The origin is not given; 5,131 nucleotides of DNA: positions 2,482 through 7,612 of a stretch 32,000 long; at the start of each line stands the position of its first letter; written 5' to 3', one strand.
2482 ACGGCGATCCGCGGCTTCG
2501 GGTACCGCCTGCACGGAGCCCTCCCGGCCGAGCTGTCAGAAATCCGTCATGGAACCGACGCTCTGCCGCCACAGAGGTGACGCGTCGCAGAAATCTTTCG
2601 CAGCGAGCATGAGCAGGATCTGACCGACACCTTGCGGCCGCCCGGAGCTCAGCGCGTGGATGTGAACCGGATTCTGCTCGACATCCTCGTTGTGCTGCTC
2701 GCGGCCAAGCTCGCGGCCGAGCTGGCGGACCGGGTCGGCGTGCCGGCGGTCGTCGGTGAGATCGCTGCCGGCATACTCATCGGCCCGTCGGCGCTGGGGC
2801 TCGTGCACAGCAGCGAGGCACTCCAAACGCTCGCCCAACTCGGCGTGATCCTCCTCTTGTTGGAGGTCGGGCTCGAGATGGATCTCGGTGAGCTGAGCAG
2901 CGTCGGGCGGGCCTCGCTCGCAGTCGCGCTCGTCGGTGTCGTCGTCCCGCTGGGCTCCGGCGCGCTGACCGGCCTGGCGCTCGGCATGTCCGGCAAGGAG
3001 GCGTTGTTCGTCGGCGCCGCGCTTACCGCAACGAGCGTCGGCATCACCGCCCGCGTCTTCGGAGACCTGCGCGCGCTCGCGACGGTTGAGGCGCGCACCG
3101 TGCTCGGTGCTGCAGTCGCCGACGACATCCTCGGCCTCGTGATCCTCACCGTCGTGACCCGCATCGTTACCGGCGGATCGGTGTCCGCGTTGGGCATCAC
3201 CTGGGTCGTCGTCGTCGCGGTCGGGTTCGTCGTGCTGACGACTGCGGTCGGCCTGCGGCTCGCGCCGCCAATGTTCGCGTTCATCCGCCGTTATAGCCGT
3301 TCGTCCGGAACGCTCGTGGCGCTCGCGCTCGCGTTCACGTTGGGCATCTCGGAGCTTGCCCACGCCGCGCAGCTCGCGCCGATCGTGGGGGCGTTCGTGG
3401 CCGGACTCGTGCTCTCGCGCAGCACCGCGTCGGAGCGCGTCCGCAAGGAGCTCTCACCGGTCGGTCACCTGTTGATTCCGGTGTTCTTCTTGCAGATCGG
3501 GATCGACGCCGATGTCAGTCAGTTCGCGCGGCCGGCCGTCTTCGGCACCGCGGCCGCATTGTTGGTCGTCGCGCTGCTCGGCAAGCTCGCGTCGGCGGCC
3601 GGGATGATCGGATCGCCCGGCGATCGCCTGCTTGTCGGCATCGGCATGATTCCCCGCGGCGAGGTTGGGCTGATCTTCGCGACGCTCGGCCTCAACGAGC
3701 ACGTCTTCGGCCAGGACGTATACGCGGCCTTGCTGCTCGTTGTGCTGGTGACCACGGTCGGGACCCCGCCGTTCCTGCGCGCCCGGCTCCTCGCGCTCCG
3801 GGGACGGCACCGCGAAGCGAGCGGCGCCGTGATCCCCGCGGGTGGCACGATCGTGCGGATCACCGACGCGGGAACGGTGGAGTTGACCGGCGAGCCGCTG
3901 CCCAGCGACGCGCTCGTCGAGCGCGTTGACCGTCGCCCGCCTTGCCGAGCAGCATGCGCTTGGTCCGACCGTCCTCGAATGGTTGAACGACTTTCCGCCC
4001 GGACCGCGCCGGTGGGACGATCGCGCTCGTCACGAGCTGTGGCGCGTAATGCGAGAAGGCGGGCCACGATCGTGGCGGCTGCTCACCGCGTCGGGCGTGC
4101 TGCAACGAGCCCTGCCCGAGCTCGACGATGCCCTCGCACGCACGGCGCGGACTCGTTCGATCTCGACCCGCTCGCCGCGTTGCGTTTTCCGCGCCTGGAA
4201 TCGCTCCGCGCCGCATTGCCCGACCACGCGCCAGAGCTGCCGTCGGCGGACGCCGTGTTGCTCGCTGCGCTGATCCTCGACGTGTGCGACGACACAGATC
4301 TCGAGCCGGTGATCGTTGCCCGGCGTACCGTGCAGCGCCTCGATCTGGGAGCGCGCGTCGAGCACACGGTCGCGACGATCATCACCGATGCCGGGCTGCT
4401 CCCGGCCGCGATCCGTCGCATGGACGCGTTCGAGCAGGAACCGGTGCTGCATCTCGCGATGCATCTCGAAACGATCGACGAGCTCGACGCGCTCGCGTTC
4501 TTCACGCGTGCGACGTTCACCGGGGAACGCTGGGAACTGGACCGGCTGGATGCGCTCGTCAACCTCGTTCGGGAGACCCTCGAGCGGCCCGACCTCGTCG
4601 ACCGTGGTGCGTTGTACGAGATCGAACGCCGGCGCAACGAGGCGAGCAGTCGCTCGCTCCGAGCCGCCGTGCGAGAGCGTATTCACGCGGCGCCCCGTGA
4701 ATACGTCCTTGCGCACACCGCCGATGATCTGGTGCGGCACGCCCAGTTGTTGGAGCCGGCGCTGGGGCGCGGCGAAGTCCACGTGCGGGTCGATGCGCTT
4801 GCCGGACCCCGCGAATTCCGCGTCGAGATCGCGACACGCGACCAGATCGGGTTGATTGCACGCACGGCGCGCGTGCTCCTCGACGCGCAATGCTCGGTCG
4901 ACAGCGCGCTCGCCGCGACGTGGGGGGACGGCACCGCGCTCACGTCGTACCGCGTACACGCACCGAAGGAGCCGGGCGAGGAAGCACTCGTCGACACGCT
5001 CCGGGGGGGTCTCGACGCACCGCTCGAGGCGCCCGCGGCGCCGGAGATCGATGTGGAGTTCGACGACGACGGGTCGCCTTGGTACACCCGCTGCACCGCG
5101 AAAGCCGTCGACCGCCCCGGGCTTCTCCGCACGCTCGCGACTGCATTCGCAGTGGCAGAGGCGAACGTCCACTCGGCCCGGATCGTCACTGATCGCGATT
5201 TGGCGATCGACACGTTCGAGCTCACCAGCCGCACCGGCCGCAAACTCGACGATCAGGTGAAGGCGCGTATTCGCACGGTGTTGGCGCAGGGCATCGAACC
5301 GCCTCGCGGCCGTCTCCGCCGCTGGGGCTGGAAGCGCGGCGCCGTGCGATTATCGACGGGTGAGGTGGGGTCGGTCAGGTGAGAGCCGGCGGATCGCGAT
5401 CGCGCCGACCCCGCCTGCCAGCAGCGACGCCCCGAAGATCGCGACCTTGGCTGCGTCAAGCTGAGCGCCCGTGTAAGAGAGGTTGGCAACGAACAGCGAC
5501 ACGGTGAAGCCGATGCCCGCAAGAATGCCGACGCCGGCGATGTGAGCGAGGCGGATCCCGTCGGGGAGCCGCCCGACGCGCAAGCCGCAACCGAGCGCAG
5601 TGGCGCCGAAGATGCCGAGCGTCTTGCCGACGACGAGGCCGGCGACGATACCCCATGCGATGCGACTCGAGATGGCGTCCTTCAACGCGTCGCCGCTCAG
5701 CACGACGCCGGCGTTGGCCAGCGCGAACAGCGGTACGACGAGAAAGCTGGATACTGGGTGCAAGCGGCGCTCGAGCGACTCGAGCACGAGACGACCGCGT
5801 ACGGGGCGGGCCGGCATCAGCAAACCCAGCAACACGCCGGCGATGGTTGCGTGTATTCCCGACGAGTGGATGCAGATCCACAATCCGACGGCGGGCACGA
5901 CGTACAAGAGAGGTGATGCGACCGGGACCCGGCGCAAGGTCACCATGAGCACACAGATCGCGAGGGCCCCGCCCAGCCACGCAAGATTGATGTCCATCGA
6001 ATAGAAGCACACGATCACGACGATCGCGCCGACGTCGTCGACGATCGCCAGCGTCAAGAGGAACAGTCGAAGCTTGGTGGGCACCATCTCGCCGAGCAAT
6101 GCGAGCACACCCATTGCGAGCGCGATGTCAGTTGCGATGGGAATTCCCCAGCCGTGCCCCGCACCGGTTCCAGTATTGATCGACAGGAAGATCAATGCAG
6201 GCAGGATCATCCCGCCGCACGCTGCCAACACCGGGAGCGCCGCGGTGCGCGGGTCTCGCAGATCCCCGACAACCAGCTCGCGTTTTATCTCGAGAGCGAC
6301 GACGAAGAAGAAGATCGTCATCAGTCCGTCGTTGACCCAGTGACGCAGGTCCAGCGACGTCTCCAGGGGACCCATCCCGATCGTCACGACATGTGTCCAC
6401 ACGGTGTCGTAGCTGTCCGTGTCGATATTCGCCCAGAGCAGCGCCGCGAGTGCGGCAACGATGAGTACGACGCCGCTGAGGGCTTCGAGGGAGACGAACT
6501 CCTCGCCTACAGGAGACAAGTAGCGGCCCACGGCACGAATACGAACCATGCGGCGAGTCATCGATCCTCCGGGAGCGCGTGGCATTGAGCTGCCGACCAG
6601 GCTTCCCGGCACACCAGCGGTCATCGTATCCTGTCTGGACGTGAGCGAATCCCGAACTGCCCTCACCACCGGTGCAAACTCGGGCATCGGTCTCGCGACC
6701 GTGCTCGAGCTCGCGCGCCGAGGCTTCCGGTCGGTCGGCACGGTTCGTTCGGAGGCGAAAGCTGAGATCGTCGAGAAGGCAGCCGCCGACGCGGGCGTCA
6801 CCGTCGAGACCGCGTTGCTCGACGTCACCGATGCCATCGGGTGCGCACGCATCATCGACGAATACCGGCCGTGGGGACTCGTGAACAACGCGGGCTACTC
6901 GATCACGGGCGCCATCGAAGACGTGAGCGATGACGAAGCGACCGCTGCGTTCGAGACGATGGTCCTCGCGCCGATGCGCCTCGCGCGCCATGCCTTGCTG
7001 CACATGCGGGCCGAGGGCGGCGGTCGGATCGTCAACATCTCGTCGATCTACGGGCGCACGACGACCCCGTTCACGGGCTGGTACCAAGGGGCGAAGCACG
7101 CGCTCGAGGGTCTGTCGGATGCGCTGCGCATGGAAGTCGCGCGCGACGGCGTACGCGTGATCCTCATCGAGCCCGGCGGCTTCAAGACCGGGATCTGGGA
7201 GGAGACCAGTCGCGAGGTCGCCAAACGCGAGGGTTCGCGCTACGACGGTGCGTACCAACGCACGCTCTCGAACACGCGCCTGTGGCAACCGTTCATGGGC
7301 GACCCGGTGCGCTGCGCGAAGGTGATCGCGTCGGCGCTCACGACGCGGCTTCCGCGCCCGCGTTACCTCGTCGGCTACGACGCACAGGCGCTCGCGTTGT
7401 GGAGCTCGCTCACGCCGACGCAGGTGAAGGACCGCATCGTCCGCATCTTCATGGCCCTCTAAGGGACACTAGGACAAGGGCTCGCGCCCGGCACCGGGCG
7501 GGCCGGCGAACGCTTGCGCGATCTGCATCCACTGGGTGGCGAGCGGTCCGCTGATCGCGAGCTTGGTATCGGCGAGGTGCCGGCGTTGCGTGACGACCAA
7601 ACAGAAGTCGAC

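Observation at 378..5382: amt operon in which glnK is replaced by an OmpR-type protein and glnD by an antiporter::pseudo-GlnD fusion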

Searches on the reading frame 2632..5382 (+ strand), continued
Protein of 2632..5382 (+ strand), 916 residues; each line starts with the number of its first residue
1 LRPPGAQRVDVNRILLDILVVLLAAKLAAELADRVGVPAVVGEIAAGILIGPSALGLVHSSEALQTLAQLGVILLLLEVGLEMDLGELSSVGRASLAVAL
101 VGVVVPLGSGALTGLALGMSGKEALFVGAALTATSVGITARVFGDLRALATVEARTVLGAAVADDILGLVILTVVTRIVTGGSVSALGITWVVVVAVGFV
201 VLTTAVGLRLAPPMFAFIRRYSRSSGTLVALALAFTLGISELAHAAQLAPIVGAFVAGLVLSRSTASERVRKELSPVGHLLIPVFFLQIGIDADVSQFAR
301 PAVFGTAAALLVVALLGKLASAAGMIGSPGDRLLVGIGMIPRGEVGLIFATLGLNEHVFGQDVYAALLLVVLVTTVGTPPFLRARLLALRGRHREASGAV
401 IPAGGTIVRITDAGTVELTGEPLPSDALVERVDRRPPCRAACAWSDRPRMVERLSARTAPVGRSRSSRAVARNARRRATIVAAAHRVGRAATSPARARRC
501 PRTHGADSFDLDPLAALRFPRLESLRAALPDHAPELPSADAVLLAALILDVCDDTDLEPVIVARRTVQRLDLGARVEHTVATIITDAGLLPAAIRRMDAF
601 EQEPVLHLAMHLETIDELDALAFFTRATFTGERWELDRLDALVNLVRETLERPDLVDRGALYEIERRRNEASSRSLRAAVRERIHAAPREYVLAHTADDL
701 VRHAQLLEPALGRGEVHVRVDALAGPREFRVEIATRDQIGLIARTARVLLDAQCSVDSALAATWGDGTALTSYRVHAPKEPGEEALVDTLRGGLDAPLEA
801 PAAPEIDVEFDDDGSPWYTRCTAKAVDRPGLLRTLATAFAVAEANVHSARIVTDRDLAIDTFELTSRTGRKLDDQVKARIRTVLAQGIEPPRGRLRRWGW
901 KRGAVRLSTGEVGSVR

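Call 50: predict_structure(alignment_id=A3)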
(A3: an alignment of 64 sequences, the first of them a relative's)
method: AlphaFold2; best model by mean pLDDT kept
length: 906 residues; sequences in the alignment: 64
mean_pLDDT: 86.9   pTM: 0.61
mean pLDDT of the five models: 86.9, 86.9, 84.3, 83.8, 82.2
residues with pLDDT >= 90: 496; 70-90: 327; 50-70: 55; < 50: 28
segments of 3 or more residues with pLDDT < 50: 138-140, 500-503, 886-906
pLDDT, mean of each block of 10 residues (from residue 1): 86 92 89 90 87 89 92 79 80 91 94 92 74 55 71 86 87 83 91 92 89 87 95 93 92 88 89 91 91 95 93 89 87 80 90 94 90 86 71 76 89 89 96 88 86 94 94 91 94 73 60 94 78 96 91 96 94 95 87 84 90 95 91 95 73 71 92 91 84 95 94 94 94 92 92 87 93 95 91 91 85 92 93 89 83 89 92 93 55 43 39
secondary structure, 60 per line:
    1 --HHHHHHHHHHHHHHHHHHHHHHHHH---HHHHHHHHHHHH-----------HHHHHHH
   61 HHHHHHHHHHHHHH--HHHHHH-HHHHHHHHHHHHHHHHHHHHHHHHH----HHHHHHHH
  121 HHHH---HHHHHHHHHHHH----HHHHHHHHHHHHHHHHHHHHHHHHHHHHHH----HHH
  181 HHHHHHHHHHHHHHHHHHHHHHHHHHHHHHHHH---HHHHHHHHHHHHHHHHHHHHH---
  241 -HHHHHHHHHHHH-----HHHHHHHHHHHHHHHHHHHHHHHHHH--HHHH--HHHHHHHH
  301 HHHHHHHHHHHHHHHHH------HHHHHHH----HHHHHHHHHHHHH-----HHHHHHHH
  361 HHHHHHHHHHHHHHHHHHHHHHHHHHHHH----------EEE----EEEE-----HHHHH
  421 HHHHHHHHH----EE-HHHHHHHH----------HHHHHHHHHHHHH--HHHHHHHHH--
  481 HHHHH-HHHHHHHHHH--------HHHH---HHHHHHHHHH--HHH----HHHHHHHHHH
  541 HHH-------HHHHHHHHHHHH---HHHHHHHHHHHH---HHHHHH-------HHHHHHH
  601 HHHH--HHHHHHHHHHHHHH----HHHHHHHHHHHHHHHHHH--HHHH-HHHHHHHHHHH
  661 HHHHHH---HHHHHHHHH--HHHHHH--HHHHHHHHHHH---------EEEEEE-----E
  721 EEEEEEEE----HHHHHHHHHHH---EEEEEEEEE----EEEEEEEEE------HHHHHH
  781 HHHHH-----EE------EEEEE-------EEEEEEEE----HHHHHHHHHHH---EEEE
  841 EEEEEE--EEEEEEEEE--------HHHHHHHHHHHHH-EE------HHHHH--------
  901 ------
elements in order (helices of 4 or more, strands of 3 or more residues): H3-27 H31-42 H54-74 H77-82 H84-108 H113-124 H128-139 H144-173 H178-213 H217-237 H242-253 H259-284 H287-290 H293-317 H324-330 H335-347 H353-389 E400-402 E407-410 H416-429 H437-444 H455-467 H470-478 H481-485 H487-496 H505-508 H512-521 H531-543 H551-562 H566-577 H581-586 H594-604 H607-620 H625-642 H645-648 H650-666 H670-678 H681-686 H689-699 E709-714 E720-728 H733-743 E747-755 E760-768 H775-785 E799-803 E811-818 H823-833 E837-846 E849-857 H866-878 H888-892

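Call 53: fold_search(model_id=the predicted structure, library=pdb)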
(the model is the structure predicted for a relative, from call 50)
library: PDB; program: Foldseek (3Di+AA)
matches with E <= 10: 420; with E <= 0.001: 46
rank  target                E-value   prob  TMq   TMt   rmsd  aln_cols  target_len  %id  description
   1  5bz2                  1.2e-17  1.00  0.40  0.92   2.4       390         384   39  CRYSTAL STRUCTURE OF THE SODIUM PROTON ANTIPORTER NAPA IN INWARD-FACING CONFORMATION (released 2016-01-20)
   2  4bwz                  7.9e-16  1.00  0.37  0.79   4.3       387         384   39  Crystal structure of the sodium proton antiporter, NapA (released 2013-08-28)
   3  8bxg_A                8.3e-10  1.00  0.39  0.61   9.1       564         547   20  Structure of the K/H exchanger KefC. (released 2023-12-20)
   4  8bxg_B                1.4e-09  1.00  0.40  0.62   8.5       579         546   20  Structure of the K/H exchanger KefC. (released 2023-12-20)
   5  9emb_B                1.5e-09  1.00  0.41  0.64   8.3       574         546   20  Structure of KefC Asp156Asn variant (released 2024-06-05)
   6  8by2_A                4.1e-09  1.00  0.38  0.60   9.1       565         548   20  Structure of the K+/H+ exchanger KefC with GSH. (released 2023-12-27)
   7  9emb_A                5.2e-09  1.00  0.39  0.61   9.3       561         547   20  Structure of KefC Asp156Asn variant (released 2024-06-05)
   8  8jd9_A                2.5e-07  1.00  0.38  0.37  25.1      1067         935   12  Cyro-EM structure of the Na+/H+ antipoter SOS1 from Arabidopsis thaliana,class1 (released 2023-11-08)
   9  8u7r_B                2.9e-07  1.00  0.37  0.34  29.0      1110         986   12  WT sea urchin SLC9C1 at pH 6 in presence of K+ (released 2025-03-26)
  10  8u7r_A                3.3e-07  1.00  0.37  0.35  27.9      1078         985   12  WT sea urchin SLC9C1 at pH 6 in presence of K+ (released 2025-03-26)
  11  8u7o_A                3.6e-07  1.00  0.36  0.33  26.8       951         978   12  WT sea urchin SLC9C1 with 5mM cAMP at pH 6 in Na+ - Grip and Twist (GnT) conformation (released 2025-03-26)
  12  8iwo_A                4.1e-07  1.00  0.36  0.35  22.4       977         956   14  The rice Na+/H+ antiporter SOS1 in an auto-inhibited state (released 2023-11-22)
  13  8pcz_A                4.3e-07  1.00  0.38  0.34  28.1      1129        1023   12  Ligand-free SpSLC9C1 in lipid nanodiscs, dimer (released 2023-11-08)
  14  8u71_A                4.3e-07  1.00  0.37  0.34  28.1      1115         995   10  Structure of sea urchin SLC9C1 at pH 8 in Na+ (released 2025-03-26)
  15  8u6z_A                7.6e-07  1.00  0.36  0.33  28.1      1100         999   12  SLC9C1 at pH 8 in presence of K+ (released 2025-03-26)
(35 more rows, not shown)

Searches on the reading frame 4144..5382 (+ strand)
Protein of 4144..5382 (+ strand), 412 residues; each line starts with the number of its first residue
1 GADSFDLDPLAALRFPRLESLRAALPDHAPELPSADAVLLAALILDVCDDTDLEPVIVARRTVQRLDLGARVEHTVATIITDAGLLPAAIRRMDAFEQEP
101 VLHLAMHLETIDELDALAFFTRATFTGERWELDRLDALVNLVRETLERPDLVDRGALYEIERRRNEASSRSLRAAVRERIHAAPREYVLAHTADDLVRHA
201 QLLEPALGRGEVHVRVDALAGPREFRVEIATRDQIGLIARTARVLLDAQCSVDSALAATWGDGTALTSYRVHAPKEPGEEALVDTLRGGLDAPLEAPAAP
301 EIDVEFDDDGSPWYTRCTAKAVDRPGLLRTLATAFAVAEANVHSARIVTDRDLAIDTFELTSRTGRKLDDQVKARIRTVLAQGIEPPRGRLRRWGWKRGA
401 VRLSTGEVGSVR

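Call 75: search_protein_representatives(protein=window:4144-5382:+)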
Query: 412 residues. Proteins with E-value up to 0.001 (for the whole library): 1011; up to 1e-10: 363; up to 1e-30: 144. The best 150 are listed.
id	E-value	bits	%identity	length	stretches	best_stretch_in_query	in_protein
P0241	2.5e-92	326.5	48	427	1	2-403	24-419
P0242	1.5e-74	268.0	46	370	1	56-398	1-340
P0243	5.8e-71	256.2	78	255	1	157-320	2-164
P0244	1.0e-70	255.4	48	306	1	103-397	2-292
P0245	1.2e-70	255.2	43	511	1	2-398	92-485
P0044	3.8e-70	253.5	41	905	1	6-410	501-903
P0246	1.5e-69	251.6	44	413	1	12-398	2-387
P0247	9.8e-69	248.9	42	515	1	3-387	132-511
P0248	5.1e-68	246.5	44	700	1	5-368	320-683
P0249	3.4e-67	243.8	40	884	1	7-385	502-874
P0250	6.5e-66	239.6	45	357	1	45-394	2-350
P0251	1.0e-65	239.0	43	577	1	2-393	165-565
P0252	3.0e-63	230.8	42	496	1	2-393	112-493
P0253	1.1e-62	229.0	41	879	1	3-392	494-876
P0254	2.7e-62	227.6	45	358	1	57-393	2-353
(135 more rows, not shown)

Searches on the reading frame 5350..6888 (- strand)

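Call 3: search_protein_families(library=pfam, proteins=[window:5350-6888:-], max_evalue=0.1)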
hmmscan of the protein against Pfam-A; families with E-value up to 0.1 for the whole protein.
window:5350-6888:- (512 aa): 1 family
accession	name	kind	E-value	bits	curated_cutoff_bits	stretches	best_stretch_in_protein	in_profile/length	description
PF06965.17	Na_H_antiport_1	-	7.6e-136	453.3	23.5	1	130-497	2-372/374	Na+/H+ antiporter 1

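Call 4: search_protein_families(library=ncbifam, proteins=[window:5350-6888:-], max_evalue=0.1)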
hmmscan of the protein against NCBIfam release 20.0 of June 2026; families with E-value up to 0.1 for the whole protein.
window:5350-6888:- (512 aa): 6 families
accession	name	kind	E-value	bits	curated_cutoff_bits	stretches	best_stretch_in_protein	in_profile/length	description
NF007111.0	PRK09560.1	subfamily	1.8e-113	379.3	423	1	129-502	12-382/389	Na(+)/H(+) antiporter NhaA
NF007112.0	PRK09561.1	subfamily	6.2e-111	371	408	1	130-503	7-384/389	sodium/proton antiporter NhaA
TIGR00773.1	NhaA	equivalog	2.1e-105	352.8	254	1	131-495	1-370/374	Na+/H+ antiporter NhaA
NF011428.0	PRK14856.1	equivalog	2.8e-102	342.8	639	2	125-362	11-249/438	sodium/proton antiporter NhaA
NF011427.0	PRK14854.1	subfamily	2.1e-81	273.9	558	1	129-501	3-377/383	pH-dependent sodium/proton antiporter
TIGR02823.1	oxido_YhdH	subfamily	0.0064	15.4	297.25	1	427-502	97-166/324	acrylyl-CoA reductase family protein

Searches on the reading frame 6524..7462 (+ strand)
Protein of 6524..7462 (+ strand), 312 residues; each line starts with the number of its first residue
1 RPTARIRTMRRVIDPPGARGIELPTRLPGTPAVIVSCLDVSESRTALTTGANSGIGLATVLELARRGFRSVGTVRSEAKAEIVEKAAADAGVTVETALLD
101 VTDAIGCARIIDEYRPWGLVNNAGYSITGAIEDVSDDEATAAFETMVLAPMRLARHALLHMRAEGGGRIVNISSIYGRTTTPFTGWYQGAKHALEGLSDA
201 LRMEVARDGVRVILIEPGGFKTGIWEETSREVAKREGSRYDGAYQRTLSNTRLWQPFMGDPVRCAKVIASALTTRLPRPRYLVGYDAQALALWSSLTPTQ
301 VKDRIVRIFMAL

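Call 29: search_protein_families(library=pfam, proteins=[window:6524-7462:+], max_evalue=0.0001)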
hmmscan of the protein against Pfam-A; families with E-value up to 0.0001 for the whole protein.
window:6524-7462:+ (312 aa): 4 families
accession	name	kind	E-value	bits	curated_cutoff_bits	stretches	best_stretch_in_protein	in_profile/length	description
PF00106.31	adh_short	-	1.3e-38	132.9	26.6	1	45-230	2-192/195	short chain dehydrogenase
PF13561.12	adh_short_C2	-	1.1e-28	100.9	27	1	50-231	1-187/236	Enoyl-(Acyl carrier protein) reductase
PF08659.16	KR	-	3.1e-07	30.9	22.6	1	46-202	3-164/180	KR domain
PF13460.12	NAD_binding_10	-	4.5e-05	23.8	27.2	1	50-239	1-163/184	NAD(P)H-binding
